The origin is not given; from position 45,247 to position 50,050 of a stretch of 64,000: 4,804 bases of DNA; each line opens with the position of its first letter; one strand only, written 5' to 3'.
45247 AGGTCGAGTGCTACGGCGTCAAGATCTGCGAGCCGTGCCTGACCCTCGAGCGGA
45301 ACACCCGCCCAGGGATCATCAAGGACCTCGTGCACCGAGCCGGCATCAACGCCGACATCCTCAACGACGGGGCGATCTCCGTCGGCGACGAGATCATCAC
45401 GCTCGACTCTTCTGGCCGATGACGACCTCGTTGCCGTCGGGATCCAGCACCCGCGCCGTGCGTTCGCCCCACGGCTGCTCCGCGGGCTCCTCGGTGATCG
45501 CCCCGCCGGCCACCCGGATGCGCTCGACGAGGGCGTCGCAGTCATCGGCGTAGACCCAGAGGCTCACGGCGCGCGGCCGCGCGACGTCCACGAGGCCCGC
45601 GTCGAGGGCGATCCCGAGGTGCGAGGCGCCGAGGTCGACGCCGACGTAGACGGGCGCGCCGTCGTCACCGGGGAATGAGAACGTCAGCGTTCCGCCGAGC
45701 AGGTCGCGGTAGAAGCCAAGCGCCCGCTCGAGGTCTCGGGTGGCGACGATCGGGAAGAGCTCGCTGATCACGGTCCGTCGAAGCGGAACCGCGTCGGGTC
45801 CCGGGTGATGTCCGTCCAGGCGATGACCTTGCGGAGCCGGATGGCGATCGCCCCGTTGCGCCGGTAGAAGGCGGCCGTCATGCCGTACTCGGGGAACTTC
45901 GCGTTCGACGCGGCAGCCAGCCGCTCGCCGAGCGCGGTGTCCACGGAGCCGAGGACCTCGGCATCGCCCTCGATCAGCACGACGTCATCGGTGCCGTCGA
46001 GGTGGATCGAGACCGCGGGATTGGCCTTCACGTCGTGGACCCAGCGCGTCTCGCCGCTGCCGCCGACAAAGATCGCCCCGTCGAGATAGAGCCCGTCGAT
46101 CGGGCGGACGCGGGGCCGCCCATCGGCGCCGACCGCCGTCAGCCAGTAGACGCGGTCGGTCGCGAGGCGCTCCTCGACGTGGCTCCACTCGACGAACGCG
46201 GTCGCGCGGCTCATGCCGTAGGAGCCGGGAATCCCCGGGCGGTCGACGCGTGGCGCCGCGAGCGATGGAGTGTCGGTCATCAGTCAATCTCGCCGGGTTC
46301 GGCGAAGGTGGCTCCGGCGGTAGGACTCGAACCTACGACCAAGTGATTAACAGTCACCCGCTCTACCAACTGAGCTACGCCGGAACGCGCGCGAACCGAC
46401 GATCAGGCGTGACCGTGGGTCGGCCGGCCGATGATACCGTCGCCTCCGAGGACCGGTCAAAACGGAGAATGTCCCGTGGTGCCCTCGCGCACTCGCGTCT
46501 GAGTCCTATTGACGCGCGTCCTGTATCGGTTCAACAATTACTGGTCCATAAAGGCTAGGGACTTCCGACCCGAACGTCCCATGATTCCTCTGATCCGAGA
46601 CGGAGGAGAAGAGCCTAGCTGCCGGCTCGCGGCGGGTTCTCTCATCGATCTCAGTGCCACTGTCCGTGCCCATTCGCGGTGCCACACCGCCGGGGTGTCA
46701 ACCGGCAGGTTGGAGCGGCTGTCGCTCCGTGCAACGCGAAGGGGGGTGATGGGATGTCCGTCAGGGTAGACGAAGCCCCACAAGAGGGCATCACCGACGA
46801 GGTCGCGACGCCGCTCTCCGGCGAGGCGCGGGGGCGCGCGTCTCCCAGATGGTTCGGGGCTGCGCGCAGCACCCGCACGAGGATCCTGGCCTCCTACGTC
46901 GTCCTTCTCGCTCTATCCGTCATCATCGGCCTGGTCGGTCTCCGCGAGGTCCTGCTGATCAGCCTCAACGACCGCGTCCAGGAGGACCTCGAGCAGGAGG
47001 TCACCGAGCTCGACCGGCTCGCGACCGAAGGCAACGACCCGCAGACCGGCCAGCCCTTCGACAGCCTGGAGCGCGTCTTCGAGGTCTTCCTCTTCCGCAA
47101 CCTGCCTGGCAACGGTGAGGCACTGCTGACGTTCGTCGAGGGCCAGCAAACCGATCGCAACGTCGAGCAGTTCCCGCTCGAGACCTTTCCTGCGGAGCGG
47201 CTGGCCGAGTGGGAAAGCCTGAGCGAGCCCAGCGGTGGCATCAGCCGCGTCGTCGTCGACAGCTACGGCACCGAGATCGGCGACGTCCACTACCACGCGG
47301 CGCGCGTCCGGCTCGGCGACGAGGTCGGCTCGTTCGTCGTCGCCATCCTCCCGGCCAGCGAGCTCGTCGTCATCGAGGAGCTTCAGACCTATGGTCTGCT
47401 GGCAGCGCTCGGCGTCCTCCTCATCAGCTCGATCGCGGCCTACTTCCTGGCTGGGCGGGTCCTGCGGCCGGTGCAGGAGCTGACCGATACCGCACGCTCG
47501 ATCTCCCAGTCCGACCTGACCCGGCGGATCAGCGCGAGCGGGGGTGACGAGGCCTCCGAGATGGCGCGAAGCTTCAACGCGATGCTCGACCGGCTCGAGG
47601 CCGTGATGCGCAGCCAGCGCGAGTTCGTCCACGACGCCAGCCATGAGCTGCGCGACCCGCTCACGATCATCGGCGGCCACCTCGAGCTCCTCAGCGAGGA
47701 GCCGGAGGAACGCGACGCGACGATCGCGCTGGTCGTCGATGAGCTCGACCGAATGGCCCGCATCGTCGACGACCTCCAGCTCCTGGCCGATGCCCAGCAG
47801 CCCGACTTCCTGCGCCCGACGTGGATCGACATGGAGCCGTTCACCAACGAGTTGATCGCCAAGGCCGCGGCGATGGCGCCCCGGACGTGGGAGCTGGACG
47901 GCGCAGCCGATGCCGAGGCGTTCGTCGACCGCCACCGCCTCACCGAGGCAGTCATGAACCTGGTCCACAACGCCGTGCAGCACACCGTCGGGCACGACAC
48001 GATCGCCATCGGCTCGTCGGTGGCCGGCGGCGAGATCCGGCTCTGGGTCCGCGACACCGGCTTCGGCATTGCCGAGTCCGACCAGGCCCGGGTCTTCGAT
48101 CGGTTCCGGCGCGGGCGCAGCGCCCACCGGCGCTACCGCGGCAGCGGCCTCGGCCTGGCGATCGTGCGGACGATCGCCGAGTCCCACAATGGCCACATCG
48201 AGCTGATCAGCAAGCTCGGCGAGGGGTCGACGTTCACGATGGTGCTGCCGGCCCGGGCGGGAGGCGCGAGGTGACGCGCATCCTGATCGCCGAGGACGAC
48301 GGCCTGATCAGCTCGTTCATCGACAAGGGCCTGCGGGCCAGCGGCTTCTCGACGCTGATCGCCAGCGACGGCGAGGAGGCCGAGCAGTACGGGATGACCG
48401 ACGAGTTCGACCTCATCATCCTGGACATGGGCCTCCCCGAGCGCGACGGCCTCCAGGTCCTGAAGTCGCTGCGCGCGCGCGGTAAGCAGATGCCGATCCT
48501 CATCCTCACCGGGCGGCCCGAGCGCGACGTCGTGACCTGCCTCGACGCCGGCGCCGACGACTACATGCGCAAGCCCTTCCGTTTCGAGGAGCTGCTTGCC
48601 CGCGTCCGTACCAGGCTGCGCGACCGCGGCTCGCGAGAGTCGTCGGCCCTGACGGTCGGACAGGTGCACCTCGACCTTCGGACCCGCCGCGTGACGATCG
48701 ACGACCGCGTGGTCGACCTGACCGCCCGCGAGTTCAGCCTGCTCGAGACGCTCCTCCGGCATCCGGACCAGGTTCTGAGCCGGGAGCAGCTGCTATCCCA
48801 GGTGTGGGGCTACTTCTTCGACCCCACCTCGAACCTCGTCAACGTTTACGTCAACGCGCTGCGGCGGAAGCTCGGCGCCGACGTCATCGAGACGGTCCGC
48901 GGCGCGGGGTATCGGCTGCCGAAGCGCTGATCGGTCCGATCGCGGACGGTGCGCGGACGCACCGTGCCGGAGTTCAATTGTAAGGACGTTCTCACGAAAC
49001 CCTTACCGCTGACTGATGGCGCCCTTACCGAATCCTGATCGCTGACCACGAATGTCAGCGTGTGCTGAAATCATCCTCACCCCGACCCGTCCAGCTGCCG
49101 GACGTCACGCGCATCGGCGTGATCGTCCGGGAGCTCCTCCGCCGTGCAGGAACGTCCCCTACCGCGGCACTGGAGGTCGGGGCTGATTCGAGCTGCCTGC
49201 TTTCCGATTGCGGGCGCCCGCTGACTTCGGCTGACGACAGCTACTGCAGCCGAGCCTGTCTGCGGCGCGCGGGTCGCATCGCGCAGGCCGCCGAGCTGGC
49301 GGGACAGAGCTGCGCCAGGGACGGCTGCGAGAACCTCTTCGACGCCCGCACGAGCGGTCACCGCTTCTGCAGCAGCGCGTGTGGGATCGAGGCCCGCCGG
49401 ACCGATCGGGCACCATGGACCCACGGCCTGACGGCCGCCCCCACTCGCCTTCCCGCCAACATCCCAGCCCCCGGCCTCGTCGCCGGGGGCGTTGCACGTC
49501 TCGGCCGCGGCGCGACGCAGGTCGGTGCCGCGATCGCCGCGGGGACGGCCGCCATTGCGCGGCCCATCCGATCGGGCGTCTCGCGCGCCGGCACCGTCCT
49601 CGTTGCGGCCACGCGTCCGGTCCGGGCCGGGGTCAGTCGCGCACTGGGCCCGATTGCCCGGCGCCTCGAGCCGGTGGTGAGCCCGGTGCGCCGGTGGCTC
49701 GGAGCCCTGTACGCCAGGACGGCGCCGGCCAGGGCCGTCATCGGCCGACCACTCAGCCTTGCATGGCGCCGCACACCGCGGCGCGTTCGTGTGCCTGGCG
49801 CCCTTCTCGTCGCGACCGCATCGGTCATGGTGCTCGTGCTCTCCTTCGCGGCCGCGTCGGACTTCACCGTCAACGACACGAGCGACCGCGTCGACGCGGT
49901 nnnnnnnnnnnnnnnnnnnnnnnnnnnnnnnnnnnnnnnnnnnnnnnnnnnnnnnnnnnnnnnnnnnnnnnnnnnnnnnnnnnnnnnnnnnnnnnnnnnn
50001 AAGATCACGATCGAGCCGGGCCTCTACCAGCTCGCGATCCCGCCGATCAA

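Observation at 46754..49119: HK→RR two-component pair immediately upstream of, and co-oriented with, the giant surface-protein gene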

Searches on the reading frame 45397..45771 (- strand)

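Call 43: search_protein_families(library=pfam, proteins=[window:45397-45771:-], max_evalue=0.001)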
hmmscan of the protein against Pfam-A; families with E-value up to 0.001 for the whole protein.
window:45397-45771:- (124 aa): 4 families
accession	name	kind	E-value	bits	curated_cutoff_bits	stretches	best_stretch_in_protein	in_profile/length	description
PF00903.31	Glyoxalase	-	3e-15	57.1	20.6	1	9-117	7-120/121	Glyoxalase/Bleomycin resistance protein/Dioxygenase superfamily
PF12681.13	Glyoxalase_2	-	8e-09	35.9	30.1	1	7-120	4-115/118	Glyoxalase-like domain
PF18029.7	Glyoxalase_6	-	1.3e-06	29.5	23.6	1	9-116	4-103/106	Glyoxalase-like domain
PF19581.5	Glyoxalase_7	-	2.7e-05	24.6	23.6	1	4-118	15-126/133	Glyoxalase superfamily protein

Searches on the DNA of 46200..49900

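Call 22: search_rna_families(source=window, start=46200, end=49900, threshold=evalue, max_evalue=1)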
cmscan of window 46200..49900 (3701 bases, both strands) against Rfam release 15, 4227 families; matches with E-value up to 1: 3.
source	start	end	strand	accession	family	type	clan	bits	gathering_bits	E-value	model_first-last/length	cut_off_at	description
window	46312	46384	-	RF00005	tRNA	Gene; tRNA;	CL00001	73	29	2.7e-15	1-71/71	no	tRNA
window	46332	46427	-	RF02553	YrlA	Gene; sRNA;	-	22.8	69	0.13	1-114/114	no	Y RNA-like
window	46909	46930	-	RF01152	sR1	Gene; snRNA; snoRNA; CD-box;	-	15.7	45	0.83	1-57/57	no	Small nucleolar RNA sR1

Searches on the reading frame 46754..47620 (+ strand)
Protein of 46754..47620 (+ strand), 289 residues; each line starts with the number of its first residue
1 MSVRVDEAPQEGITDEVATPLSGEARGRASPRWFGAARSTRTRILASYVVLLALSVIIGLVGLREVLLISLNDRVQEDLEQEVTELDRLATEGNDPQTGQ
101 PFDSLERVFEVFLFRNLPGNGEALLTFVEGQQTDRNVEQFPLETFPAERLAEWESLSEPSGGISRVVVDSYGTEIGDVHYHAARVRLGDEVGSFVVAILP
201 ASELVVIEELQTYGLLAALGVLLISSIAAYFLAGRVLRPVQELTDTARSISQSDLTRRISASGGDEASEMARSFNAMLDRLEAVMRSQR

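Call 64: find_homologous_proteins(query=window:46754-47620:+, max_evalue=0.00001)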
Query window:46754-47620:+ (289 aa): 348 proteins with E <= 0.00001 among 8000 candidates; the best 120 are listed.
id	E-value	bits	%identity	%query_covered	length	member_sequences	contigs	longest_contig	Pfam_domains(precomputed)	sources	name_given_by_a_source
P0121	6.3e-177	605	100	100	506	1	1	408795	PF00672.31,PF02518.32,PF00512.32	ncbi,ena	-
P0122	2.2e-141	488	82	100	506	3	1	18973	PF00672.31,PF02518.32,PF00512.32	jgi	jgi:signal transduction histidine kinase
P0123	7.7e-134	463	76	100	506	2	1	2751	PF00672.31,PF02518.32,PF00512.32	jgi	jgi:two-component system, OmpR family, sensor kinase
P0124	3.2e-131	455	76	100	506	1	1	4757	PF00672.31,PF13581.13,PF02518.32,PF00512.32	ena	-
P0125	3.1e-123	429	92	78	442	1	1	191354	PF00672.31,PF13581.13,PF02518.32,PF00512.32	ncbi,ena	-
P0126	1.9e-118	413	70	100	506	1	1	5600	PF00672.31,PF02518.32,PF00512.32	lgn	-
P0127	3.7e-90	320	72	71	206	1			-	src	-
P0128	1.2e-83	299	70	72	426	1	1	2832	PF00672.31,PF02518.32,PF00512.32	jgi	jgi:signal transduction histidine kinase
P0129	1.8e-83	298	66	73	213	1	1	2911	-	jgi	jgi:hypothetical protein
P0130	1.5e-81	292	56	91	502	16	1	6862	PF00672.31,PF02518.32,PF00512.32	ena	-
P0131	4.2e-81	291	53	98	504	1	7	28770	PF00672.31,PF02518.32,PF00512.32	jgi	jgi:two-component system OmpR family sensor kinase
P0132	1.8e-80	289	55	89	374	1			PF00672.31,PF00512.32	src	-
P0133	2.9e-80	288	52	98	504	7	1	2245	PF00672.31,PF02518.32,PF00512.32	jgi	jgi:two-component system OmpR family sensor kinase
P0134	4.0e-80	287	53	89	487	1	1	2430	PF00672.31,PF02518.32,PF00512.32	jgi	jgi:two-component system OmpR family sensor kinase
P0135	1.9e-79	285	56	89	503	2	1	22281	PF00672.31,PF02518.32,PF00512.32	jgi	jgi:two-component system, OmpR family, sensor kinase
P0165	1.4e-70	256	50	89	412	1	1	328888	PF00672.31,PF00512.32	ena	-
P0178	8.1e-67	244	49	87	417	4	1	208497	PF00672.31,PF00512.32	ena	-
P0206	1.2e-47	181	44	87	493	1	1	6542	PF00672.31,PF26769.1,PF02518.32,PF00512.32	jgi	jgi:two-component system OmpR family sensor kinase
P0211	1.0e-46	178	44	87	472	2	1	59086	PF00672.31,PF02518.32,PF00512.32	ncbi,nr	ncbi:MAG: ATP-binding protein [Solirubrobacteraceae bacterium]|nr:ATP-binding protein [Solirubrobact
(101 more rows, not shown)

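Call 65: find_encoding_contigs(protein=P0121, flank=3000, max_places=2)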
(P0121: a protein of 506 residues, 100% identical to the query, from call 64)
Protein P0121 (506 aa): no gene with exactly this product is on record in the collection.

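Call 66: find_encoding_contigs(protein=P0165, flank=6000, max_places=1)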
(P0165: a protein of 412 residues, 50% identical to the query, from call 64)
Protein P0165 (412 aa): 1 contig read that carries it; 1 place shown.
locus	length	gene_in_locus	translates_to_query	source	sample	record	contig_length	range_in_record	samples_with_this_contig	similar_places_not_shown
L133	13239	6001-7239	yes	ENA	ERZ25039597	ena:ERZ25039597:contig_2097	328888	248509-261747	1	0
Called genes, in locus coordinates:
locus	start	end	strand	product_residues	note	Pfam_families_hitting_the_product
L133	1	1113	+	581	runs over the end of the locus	PF26549:Tricorn_N (faint), PF07676:PD40 (faint), PF00353:HemolysinCabind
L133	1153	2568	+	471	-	PF00753:Lactamase_B, PF23023:Anti-Pycsar_Apyc1 (weak), PF12706:Lactamase_B_2, PF10996:Beta-Casp, PF07521:RMMBL (faint)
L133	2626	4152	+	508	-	PF00117:GATase, PF07722:Peptidase_C26, PF02540:NAD_synthase (faint), PF00958:GMP_synt_C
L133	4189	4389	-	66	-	-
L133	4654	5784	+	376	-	PF13439:Glyco_transf_4 (faint), PF00534:Glycos_transf_1, PF13692:Glyco_trans_1_4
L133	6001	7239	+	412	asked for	PF00672:HAMP, PF00512:HisKA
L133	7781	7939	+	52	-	PF00072:Response_reg (weak)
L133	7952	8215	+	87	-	PF00486:Trans_reg_C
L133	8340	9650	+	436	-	-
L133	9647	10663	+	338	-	-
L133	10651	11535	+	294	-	PF24517:CBM96 (weak)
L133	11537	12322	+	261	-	PF13229:Beta_helix, PF05048:NosD, PF13229:Beta_helix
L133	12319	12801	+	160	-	-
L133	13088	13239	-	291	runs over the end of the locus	-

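Call 67: find_encoding_contigs(protein=P0178, flank=6000, max_places=1)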
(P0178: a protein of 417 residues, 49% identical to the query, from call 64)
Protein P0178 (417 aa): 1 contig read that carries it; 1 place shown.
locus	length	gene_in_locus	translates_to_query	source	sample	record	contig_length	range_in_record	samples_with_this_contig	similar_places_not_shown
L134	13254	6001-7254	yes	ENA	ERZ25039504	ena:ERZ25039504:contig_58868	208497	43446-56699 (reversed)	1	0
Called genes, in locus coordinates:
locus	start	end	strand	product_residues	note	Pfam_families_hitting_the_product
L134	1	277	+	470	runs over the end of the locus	PF05977:MFS_3, PF00083:Sugar_tr (faint), PF07690:MFS_1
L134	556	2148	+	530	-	PF06826:Asp-Al_Ex, PF02080:TrkA_C, PF06826:Asp-Al_Ex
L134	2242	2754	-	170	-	-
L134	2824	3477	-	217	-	PF01636:APH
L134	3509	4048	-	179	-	-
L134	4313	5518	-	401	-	PF00672:HAMP, PF00512:HisKA, PF02518:HATPase_c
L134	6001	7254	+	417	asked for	PF00672:HAMP, PF00512:HisKA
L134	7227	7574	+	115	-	PF02518:HATPase_c, PF13581:HATPase_c_2 (weak)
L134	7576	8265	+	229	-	PF00072:Response_reg, PF00486:Trans_reg_C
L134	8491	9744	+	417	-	PF02415:Chlam_PMP (faint)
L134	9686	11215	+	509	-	-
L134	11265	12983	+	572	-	PF24517:CBM96, PF13229:Beta_helix, PF05048:NosD, PF13229:Beta_helix, PF05048:NosD, PF13229:Beta_helix, PF05048:NosD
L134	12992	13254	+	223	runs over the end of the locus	-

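Call 68: find_encoding_contigs(protein=P0211, flank=6000, max_places=1)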
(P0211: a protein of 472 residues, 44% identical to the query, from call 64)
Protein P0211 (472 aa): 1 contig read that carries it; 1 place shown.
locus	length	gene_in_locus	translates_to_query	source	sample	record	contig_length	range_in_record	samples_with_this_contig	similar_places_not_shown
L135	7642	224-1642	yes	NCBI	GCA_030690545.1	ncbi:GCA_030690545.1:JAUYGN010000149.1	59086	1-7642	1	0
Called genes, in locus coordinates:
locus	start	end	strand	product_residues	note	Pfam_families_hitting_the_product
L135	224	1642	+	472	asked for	PF00672:HAMP, PF00512:HisKA, PF02518:HATPase_c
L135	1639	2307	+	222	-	PF00072:Response_reg, PF00486:Trans_reg_C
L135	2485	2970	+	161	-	PF00583:Acetyltransf_1, PF13673:Acetyltransf_10, PF13508:Acetyltransf_7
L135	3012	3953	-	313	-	PF07584:BatA, PF00092:VWA, PF13519:VWA_2, PF13768:VWA_3 (faint)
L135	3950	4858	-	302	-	PF01882:DUF58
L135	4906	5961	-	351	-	PF20030:bpMoxR, PF07726:AAA_3, PF07728:AAA_5, PF17863:AAA_lid_2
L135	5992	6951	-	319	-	PF00092:VWA, PF13519:VWA_2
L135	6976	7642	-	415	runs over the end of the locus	PF00089:Trypsin, PF13365:Trypsin_2, PF00595:PDZ (weak), PF13180:PDZ_2, PF17820:PDZ_6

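Call 71: search_protein_families(library=pfam, proteins=[P0206, P0131], max_evalue=0.01)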
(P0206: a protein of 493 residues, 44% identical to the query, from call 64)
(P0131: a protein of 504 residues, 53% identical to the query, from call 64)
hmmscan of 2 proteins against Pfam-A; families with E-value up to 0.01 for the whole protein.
P0206 (493 aa): 4 families
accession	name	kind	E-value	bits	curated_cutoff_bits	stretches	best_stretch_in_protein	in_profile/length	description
PF02518.31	HATPase_c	-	1.8e-27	96.4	26.4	1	367-476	2-110/111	Histidine kinase-, DNA gyrase B-, and HSP90-like ATPase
PF00672.30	HAMP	-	5.8e-17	62.2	25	1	206-258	1-53/53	HAMP domain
PF00512.31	HisKA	-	1.4e-16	60.7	26.9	1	263-323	2-64/66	His Kinase A (phospho-acceptor) domain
PF13581.12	HATPase_c_2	-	0.0042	17.5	27.4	1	367-453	28-112/127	Histidine kinase-like ATPase domain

P0131 (504 aa): 3 families
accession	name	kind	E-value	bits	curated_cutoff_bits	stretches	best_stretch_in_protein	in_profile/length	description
PF02518.31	HATPase_c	-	1.8e-25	90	26.4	1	391-500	2-110/111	Histidine kinase-, DNA gyrase B-, and HSP90-like ATPase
PF00512.31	HisKA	-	1e-13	51.6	26.9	1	287-347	2-64/66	His Kinase A (phospho-acceptor) domain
PF00672.30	HAMP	-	6.2e-09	36.5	25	1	230-281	1-52/53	HAMP domain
